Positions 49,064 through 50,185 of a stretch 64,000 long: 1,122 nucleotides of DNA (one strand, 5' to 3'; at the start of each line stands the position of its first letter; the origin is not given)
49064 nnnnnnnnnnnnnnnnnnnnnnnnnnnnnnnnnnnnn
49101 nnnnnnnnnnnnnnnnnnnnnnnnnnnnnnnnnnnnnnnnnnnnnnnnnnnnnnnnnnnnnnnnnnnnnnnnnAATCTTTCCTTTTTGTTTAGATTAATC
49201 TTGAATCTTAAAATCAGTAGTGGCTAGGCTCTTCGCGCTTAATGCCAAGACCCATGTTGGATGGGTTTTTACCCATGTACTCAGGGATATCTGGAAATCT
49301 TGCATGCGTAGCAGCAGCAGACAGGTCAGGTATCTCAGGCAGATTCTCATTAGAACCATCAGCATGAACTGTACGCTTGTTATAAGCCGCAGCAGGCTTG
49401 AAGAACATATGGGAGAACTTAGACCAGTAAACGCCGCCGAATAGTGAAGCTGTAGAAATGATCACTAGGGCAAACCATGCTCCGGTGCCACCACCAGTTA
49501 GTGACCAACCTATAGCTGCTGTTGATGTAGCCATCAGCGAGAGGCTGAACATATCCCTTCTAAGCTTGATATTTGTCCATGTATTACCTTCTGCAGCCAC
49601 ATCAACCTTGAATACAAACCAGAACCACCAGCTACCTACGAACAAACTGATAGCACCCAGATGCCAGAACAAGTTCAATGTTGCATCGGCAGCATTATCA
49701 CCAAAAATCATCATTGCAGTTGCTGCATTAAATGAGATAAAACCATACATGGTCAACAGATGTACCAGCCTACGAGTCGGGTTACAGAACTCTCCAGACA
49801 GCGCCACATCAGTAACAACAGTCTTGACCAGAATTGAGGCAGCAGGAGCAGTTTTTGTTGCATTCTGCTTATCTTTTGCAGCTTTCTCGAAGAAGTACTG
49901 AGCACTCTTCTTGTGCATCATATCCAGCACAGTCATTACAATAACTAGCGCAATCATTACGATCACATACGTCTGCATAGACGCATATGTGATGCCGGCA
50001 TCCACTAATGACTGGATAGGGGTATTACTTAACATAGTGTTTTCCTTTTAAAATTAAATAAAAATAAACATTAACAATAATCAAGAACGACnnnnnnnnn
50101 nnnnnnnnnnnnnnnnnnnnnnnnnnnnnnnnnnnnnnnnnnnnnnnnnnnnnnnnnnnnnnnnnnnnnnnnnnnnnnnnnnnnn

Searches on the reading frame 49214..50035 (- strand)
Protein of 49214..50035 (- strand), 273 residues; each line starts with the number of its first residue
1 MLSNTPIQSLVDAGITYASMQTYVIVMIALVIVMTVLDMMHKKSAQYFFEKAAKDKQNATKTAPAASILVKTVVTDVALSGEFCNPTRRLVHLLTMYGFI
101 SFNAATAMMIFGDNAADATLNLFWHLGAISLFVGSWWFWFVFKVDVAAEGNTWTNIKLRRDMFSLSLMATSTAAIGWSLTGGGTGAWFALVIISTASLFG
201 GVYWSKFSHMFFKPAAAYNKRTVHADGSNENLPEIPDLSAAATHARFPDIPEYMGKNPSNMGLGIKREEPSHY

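Call 3: search_protein_families(library=pfam, proteins=[window:49214-50035:-], max_evalue=1)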
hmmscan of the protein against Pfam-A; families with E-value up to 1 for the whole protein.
window:49214-50035:- (273 aa): 3 families
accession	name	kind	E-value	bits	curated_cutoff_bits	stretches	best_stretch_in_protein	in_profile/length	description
PF04277.18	OAD_gamma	-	0.021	15.9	27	1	23-67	11-55/76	Oxaloacetate decarboxylase, gamma chain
PF25630.1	Phycodna_minor_capsid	-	0.063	14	27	1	21-61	5-44/96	Phycodnaviridae minor capsid protein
PF12389.13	Peptidase_M73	-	0.24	11.7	22.5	1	168-192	8-32/196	Camelysin metallo-endopeptidase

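Call 4: search_protein_families(library=ncbifam, proteins=[window:49214-50035:-], max_evalue=1)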
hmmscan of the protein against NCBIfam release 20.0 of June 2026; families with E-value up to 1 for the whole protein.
window:49214-50035:- (273 aa): 3 families
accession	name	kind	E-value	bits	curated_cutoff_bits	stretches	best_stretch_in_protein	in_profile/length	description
NF011607.0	PRK15033.1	subfamily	0.0011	18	524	1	21-219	167-373/389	tricarballylate utilization 4Fe-4S protein TcuB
NF038018.1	qmoC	equivalog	0.0034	16.9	300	1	21-118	150-250/360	quinone-interacting membrane-bound oxidoreductase complex subunit QmoC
NF010238.0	PRK13685.1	subfamily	0.38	9.8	432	0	15-82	14-86/335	hypothetical protein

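Call 72: find_homologous_proteins(query=window:49214-50035:-, max_evalue=0.001)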
Query window:49214-50035:- (273 aa): 7998 proteins with E <= 0.001 among 8000 candidates; the best 120 are listed.
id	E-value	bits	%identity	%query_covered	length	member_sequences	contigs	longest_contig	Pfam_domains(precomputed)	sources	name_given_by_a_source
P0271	1.1e-166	571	92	100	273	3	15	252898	-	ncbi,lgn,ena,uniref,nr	ncbi:MAG: adenylylsulfate reductase [Gammaproteobacteria bacterium]|uniref:Adenylylsulfate reductase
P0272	5.4e-158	542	87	100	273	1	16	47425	-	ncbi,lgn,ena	-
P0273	8.2e-154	528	86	99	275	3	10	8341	-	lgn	-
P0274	2.8e-148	510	82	100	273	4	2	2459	-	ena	-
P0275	1.8e-103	363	61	100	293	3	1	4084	-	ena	-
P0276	7.1e-102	358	63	100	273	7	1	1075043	-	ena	-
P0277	1.1e-101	358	63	100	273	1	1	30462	-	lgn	-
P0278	3.5e-101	356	63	100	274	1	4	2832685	-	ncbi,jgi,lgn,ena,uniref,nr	ncbi:Adenylylsulfate reductase membrane anchor [Bathymodiolus thermophilus thioautotrophic gill symb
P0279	3.3e-100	353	61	100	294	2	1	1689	-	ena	-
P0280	1.9e-99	350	63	100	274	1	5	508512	-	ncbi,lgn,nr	ncbi:Adenylylsulfate reductase membrane anchor [uncultured Gammaproteobacteria bacterium]|nr:Adenyly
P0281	2.2e-99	350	62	100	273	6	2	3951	-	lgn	-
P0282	2.6e-99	350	62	100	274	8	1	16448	-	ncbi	-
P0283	3.5e-99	349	60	100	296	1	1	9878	-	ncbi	-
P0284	6.7e-99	348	62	100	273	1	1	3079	-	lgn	-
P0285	3.2e-98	346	60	100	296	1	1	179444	-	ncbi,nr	ncbi:Adenylylsulfate reductase membrane anchor [uncultured Candidatus Thioglobus sp.]|nr:Adenylylsul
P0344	1.3e-90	321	55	100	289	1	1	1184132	-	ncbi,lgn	-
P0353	3.8e-90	320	57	100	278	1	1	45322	-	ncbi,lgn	ncbi:MAG: adenylyl-sulfate reductase [Gallionellaceae bacterium]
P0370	1.4e-89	318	56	100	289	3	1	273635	-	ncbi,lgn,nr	ncbi:MAG: Adenylylsulfate reductase membrane anchor [Candidatus Ruthia sp. Asou_11_S2]|nr:Adenylylsu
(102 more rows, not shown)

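Call 73: find_encoding_contigs(protein=P0278, flank=6000, max_places=2)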
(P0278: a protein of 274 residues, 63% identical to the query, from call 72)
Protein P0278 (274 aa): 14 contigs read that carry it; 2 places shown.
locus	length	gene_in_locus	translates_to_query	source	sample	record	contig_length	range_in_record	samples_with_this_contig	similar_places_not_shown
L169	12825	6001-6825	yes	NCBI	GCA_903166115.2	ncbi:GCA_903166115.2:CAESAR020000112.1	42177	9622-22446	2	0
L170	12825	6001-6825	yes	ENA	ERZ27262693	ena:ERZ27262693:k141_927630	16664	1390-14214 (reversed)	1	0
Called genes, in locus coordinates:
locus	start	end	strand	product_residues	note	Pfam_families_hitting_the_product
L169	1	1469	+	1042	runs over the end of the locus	PF00580:UvrD-helicase, PF01443:Viral_helicase1 (faint), PF13245:AAA_19 (weak), PF13361:UvrD_C, PF13538:UvrD_C_2 (faint)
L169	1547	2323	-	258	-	-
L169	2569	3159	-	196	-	PF02581:TMP-TENI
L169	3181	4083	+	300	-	PF06835:LptC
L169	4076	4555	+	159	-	PF03968:LptD_N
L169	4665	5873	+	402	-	PF14306:PUA_2, PF01747:ATP-sulfurylase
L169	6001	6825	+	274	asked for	-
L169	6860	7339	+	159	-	PF12797:Fer4_2 (faint), PF12837:Fer4_6 (faint), PF13183:Fer4_8 (faint), PF13237:Fer4_10 (weak), PF12838:Fer4_7, PF13187:Fer4_9, PF00037:Fer4 (weak), PF12139:APS-reductase_C, +5 more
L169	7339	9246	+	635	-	PF00890:FAD_binding_2, PF02910:Succ_DH_flav_C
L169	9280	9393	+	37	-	-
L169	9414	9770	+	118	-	-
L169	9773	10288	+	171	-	-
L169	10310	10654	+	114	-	-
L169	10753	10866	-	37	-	-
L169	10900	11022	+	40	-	-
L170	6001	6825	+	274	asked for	-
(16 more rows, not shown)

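Call 74: find_encoding_contigs(protein=P0370, flank=6000, max_places=2)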
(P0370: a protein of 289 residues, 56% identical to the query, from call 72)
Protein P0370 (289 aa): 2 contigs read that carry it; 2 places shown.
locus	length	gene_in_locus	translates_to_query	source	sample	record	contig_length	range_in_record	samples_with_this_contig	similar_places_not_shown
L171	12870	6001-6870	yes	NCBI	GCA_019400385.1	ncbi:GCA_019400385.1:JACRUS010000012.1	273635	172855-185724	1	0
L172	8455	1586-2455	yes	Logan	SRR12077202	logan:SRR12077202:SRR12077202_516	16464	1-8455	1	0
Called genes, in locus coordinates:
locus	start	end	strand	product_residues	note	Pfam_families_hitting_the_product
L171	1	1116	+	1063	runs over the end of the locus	PF00580:UvrD-helicase, PF01443:Viral_helicase1 (faint), PF13245:AAA_19 (weak), PF13361:UvrD_C, PF13538:UvrD_C_2 (faint)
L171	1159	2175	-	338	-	PF06723:MreB_Mbl, PF00022:Actin, PF11104:PilM_2 (faint), PF00012:HSP70, PF14450:FtsA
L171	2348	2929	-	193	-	PF02581:TMP-TENI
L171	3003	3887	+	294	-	PF06835:LptC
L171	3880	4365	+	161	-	PF03968:LptD_N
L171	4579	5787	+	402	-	PF14306:PUA_2, PF01747:ATP-sulfurylase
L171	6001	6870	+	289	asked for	-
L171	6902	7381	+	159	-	PF00037:Fer4 (weak), PF12797:Fer4_2 (faint), PF12837:Fer4_6 (faint), PF13237:Fer4_10 (weak), PF12838:Fer4_7, PF13187:Fer4_9, PF00037:Fer4 (weak), PF12139:APS-reductase_C, +5 more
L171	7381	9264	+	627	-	PF00890:FAD_binding_2, PF02910:Succ_DH_flav_C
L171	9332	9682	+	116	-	-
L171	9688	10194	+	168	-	-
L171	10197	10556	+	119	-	-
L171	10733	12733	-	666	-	PF03030:H_PPase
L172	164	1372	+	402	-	PF14306:PUA_2, PF01747:ATP-sulfurylase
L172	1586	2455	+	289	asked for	-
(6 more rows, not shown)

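Call 78: find_encoding_contigs(protein=P0353, flank=6000, max_places=1)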
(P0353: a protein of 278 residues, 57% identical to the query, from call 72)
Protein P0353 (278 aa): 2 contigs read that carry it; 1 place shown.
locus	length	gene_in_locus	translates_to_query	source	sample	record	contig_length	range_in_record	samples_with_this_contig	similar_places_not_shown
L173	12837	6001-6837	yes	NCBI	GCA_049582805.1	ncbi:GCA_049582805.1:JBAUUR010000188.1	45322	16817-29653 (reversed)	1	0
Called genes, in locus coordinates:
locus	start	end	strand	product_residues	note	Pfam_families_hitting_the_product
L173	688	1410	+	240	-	-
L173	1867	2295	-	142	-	-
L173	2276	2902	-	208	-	PF01909:NTP_transf_2 (weak), PF18765:Polbeta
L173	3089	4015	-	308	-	PF17773:UPF0176_N, PF00581:Rhodanese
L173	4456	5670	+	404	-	PF14306:PUA_2, PF01747:ATP-sulfurylase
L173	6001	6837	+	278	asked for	-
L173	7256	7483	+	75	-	PF09720:Unstab_antitox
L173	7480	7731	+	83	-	PF05016:ParE_toxin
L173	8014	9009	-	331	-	PF01636:APH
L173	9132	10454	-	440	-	PF00270:DEAD, PF04851:ResIII, PF13245:AAA_19 (faint), PF00271:Helicase_C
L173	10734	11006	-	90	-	-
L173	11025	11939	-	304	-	PF01263:Aldose_epim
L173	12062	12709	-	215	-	PF02167:Cytochrom_C1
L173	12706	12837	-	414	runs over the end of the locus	PF00033:Cytochrome_B, PF13631:Cytochrom_B_N_2, PF00032:Cytochrom_B_C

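Call 79: find_encoding_contigs(protein=P0344, flank=6000, max_places=1)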
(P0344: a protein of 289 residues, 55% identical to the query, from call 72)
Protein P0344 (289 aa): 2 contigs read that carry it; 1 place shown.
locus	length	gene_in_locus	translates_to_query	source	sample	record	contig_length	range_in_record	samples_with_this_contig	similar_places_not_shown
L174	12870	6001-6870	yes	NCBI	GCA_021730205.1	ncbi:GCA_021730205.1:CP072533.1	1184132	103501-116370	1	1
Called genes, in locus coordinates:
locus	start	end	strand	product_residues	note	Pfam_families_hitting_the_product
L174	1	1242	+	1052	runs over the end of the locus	PF00580:UvrD-helicase, PF01443:Viral_helicase1 (faint), PF13245:AAA_19 (weak), PF13361:UvrD_C, PF13538:UvrD_C_2 (faint)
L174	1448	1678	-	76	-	PF06723:MreB_Mbl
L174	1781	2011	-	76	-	PF06723:MreB_Mbl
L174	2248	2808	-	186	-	PF02581:TMP-TENI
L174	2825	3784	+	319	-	PF06835:LptC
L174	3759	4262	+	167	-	PF03968:LptD_N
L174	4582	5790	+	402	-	PF14306:PUA_2, PF01747:ATP-sulfurylase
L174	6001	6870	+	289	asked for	-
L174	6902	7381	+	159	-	PF00037:Fer4 (weak), PF12797:Fer4_2 (faint), PF12837:Fer4_6 (faint), PF13237:Fer4_10 (weak), PF12838:Fer4_7, PF13187:Fer4_9, PF00037:Fer4 (weak), PF12139:APS-reductase_C, +6 more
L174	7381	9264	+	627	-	PF00890:FAD_binding_2, PF02910:Succ_DH_flav_C (weak)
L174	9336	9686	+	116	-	-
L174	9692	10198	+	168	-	-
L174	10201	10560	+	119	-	-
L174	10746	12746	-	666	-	PF03030:H_PPase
